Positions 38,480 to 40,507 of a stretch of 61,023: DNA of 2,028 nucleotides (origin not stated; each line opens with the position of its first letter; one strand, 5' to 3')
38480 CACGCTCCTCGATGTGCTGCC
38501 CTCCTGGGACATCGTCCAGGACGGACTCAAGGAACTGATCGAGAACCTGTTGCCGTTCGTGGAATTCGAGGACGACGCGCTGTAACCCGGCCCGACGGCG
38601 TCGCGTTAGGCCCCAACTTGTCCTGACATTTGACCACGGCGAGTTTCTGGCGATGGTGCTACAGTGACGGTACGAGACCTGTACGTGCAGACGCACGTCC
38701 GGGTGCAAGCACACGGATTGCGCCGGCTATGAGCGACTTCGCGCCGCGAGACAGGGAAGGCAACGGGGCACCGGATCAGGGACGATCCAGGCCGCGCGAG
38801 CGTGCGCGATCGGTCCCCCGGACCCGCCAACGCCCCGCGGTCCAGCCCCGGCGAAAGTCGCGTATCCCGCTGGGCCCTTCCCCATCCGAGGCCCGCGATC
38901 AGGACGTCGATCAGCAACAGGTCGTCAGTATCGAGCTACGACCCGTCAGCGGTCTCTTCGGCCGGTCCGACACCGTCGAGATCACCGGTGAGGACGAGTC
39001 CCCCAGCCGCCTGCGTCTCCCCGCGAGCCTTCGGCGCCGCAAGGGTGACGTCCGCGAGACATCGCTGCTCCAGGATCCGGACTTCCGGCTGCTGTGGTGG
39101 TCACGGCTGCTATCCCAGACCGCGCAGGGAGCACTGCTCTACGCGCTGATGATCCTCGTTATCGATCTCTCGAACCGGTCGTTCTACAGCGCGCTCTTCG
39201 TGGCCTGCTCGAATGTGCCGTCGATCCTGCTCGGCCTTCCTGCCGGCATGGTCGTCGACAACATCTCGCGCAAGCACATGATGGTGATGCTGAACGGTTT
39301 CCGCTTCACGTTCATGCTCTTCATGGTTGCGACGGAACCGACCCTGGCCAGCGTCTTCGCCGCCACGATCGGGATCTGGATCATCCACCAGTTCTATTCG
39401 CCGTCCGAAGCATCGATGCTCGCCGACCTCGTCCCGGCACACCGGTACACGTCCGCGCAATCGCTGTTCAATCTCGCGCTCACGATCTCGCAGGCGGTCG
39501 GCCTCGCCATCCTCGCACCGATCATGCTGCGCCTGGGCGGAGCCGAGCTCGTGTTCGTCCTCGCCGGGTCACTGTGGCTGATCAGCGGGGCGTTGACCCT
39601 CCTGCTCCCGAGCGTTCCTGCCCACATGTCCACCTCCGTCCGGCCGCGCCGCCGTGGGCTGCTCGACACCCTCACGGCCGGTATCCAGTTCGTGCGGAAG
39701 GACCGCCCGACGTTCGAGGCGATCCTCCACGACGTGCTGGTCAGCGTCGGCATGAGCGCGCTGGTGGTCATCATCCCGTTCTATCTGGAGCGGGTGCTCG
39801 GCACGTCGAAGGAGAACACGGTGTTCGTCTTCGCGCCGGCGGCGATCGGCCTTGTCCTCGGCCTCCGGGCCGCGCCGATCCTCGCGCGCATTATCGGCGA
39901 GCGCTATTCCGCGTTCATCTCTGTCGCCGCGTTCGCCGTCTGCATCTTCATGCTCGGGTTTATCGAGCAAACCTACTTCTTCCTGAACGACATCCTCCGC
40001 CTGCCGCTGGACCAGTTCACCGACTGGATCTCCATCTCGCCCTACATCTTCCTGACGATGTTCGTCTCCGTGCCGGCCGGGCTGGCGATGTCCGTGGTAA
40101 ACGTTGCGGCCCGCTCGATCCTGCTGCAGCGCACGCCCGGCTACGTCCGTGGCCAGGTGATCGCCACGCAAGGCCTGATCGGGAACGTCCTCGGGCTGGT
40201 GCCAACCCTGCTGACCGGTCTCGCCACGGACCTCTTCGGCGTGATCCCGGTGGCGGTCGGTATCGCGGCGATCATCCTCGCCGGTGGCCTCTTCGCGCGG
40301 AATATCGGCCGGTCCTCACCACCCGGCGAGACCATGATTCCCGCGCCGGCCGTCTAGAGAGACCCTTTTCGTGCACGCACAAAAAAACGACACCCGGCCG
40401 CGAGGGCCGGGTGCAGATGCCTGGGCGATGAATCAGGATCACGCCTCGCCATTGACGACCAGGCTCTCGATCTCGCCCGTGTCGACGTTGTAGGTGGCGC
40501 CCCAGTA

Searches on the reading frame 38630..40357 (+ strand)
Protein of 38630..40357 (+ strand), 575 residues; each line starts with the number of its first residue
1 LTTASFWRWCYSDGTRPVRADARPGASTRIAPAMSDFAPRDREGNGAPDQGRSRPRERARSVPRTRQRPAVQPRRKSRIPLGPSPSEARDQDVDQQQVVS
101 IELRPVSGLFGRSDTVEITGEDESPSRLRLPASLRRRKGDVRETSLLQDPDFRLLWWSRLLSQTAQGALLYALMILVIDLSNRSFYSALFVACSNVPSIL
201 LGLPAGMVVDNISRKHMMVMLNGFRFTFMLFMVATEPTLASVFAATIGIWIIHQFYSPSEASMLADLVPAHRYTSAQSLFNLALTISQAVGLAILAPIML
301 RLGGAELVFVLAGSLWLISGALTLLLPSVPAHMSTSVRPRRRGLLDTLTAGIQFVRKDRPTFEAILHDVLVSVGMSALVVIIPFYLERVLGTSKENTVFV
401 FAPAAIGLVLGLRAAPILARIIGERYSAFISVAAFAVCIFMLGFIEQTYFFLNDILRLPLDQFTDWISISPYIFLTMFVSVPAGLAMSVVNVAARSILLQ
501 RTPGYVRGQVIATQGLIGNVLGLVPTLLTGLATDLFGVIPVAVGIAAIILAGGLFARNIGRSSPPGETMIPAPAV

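Call 52: search_protein_families(library=pfam, proteins=[window:38630-40357:+], max_evalue=0.00001)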
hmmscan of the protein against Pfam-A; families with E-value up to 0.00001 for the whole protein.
window:38630-40357:+ (575 aa): 2 families
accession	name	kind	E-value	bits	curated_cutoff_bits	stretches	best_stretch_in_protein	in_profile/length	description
PF07690.21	MFS_1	-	5.5e-22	78.6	33.4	1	156-448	2-291/347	Major Facilitator Superfamily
PF05977.19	MFS_3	-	3.1e-14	52.8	27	1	147-450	7-309/524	Transmembrane secretion effector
